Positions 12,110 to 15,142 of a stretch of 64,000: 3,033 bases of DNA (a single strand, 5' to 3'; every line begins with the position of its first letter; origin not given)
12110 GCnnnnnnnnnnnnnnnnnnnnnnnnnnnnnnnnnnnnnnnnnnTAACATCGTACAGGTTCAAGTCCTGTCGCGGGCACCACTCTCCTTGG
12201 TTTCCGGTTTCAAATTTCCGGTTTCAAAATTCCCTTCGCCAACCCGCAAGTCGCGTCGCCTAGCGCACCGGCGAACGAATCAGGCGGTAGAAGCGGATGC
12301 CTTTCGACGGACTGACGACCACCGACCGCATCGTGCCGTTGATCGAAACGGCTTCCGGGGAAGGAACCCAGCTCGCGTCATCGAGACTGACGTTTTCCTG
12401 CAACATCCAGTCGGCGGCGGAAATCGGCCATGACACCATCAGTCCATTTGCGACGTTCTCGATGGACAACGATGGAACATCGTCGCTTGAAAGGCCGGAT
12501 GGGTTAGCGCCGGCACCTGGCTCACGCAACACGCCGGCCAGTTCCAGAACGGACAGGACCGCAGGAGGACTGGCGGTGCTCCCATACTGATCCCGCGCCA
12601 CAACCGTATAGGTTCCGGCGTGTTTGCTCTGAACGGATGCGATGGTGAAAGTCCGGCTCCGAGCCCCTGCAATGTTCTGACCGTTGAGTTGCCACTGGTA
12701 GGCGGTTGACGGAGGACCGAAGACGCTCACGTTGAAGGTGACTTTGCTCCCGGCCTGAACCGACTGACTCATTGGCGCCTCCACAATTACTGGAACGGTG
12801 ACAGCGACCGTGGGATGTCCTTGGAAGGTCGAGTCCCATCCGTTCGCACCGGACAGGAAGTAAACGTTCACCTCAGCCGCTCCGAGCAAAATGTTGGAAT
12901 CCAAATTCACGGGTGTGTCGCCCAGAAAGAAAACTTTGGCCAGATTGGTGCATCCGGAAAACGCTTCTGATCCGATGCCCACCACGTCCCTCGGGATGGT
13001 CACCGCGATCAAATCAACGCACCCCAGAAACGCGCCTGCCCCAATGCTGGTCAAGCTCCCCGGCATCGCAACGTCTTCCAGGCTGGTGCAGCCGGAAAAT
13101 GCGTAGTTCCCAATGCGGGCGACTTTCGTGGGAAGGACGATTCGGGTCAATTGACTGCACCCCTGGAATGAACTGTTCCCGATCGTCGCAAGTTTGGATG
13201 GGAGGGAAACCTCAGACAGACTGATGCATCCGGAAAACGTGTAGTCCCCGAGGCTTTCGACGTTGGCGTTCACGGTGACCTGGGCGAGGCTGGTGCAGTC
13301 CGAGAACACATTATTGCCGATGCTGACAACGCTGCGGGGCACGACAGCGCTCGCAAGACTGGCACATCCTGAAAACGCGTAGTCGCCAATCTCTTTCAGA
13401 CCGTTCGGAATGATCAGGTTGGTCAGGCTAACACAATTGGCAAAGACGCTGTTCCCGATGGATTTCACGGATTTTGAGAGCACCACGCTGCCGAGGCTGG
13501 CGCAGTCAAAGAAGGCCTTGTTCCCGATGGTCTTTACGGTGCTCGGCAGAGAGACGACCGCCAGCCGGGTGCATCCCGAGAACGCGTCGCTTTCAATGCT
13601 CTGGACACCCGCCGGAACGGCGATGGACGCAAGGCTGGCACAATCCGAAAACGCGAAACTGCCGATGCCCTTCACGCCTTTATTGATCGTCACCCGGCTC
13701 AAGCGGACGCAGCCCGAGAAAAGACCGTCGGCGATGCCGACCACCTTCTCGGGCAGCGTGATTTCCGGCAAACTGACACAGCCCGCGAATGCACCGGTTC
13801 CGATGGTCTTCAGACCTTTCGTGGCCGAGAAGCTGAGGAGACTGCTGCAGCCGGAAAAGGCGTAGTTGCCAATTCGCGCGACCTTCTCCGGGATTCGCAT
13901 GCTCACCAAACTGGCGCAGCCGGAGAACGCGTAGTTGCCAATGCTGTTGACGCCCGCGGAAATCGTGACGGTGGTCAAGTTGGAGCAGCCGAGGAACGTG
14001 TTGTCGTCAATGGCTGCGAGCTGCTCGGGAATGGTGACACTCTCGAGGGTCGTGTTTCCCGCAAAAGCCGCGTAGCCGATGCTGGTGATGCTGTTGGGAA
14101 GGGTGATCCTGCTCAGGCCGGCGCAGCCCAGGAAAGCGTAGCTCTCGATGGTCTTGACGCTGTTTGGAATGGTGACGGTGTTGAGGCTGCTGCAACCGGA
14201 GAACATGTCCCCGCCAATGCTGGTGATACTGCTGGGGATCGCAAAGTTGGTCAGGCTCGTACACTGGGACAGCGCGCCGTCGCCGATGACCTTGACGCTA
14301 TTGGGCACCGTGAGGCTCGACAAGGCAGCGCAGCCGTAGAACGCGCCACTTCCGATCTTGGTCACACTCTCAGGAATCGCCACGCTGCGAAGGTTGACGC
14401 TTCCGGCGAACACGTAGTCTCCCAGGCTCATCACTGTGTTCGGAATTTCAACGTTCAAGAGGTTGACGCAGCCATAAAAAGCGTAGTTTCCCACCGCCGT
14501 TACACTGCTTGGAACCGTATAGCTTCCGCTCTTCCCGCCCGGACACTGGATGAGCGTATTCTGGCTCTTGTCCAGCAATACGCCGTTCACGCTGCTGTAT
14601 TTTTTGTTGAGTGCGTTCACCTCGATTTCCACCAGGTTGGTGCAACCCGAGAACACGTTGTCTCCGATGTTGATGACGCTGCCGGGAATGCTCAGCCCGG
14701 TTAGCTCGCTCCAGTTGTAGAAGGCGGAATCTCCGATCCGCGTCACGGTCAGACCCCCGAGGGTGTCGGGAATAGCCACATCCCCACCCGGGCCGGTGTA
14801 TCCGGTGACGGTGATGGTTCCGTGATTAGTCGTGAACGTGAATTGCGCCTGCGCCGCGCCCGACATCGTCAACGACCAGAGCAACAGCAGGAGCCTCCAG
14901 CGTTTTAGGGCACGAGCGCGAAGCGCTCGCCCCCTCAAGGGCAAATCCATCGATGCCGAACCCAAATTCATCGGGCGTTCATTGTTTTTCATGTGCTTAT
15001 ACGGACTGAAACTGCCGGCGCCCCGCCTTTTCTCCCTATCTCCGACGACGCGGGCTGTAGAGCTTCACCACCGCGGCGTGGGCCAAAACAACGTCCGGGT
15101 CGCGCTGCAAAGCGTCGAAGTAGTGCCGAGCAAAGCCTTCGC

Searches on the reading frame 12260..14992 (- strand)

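Call 41: search_protein_families(library=pfam, proteins=[window:12260-14992:-], max_evalue=0.0001)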
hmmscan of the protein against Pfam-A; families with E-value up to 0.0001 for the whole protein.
window:12260-14992:- (910 aa): 5 families
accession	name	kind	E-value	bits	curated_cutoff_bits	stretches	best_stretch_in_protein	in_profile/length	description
PF13306.12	LRR_5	-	2e-185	606.7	27.7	6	257-385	1-126/127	BspA type Leucine rich repeat region (6 copies)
PF13855.12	LRR_8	-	1.5e-23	82.7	27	0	255-299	12-57/61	Leucine rich repeat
PF13927.12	Ig_3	-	6.6e-11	43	30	1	734-800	2-77/78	Immunoglobulin domain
PF07679.22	I-set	-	6.2e-08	33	23.7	1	734-806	1-82/90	Immunoglobulin I-set domain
PF13895.12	Ig_2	-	6.7e-05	23.5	27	0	734-813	2-77/79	Immunoglobulin domain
